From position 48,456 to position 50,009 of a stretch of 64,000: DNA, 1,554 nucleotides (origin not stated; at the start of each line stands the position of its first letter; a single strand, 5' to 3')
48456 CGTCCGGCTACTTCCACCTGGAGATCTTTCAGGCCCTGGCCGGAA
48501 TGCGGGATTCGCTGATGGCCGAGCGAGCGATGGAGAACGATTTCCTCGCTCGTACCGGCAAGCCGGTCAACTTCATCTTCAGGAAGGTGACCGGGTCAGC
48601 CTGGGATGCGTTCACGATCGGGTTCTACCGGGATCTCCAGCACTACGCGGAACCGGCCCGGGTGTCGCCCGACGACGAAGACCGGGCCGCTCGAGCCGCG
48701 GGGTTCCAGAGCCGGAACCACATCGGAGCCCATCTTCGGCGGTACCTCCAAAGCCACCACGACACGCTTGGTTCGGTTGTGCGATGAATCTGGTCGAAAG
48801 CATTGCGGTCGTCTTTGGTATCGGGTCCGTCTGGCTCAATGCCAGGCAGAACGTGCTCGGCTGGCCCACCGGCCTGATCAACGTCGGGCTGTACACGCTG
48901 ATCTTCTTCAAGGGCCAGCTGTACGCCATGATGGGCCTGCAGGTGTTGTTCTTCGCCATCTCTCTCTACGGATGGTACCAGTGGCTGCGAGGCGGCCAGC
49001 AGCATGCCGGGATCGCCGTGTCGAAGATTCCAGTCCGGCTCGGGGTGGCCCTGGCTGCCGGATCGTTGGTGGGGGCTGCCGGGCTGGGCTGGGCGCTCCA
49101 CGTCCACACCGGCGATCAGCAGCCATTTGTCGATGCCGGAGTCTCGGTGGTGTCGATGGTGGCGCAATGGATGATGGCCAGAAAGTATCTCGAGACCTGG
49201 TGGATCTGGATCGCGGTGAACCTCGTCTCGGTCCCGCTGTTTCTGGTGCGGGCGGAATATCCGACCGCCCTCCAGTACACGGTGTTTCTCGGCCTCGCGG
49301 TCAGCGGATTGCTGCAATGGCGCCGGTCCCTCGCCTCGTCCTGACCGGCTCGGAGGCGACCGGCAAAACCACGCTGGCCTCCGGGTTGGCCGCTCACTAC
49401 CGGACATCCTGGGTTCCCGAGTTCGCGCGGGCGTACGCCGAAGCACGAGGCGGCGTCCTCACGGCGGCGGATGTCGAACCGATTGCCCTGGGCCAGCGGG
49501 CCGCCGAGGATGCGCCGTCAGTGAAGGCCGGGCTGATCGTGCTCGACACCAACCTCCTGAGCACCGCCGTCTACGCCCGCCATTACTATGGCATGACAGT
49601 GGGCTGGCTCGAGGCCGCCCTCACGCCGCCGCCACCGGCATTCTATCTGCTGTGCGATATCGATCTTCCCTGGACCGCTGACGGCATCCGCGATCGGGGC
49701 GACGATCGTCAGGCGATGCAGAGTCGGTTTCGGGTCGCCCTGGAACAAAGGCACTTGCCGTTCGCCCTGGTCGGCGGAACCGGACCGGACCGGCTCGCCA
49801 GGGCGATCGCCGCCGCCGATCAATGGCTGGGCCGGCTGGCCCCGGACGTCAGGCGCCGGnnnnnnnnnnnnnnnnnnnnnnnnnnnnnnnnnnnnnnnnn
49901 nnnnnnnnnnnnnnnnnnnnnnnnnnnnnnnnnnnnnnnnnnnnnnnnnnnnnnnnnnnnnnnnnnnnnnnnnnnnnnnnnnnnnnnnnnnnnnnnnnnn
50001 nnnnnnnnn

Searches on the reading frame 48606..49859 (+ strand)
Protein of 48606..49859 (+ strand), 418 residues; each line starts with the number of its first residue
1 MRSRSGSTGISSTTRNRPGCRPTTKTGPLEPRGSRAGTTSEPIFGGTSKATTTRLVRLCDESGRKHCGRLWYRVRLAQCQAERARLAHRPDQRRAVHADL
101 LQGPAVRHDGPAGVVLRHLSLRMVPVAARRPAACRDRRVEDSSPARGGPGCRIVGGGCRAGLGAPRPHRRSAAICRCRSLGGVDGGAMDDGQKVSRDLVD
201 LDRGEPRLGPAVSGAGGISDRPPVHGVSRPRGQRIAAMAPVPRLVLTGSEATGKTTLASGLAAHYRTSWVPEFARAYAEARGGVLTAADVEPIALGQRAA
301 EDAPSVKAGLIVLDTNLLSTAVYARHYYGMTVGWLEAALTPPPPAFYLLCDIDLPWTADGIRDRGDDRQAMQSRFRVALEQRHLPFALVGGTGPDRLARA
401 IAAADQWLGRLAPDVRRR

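Call 20: search_protein_families(library=pfam, proteins=[window:48606-49859:+], max_evalue=0.001)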
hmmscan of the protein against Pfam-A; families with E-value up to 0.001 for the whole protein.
window:48606-49859:+ (418 aa): 1 family
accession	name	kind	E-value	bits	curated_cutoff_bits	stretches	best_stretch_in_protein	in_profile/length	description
PF13521.12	AAA_28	-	1.8e-25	90.5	27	1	243-396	1-164/164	AAA domain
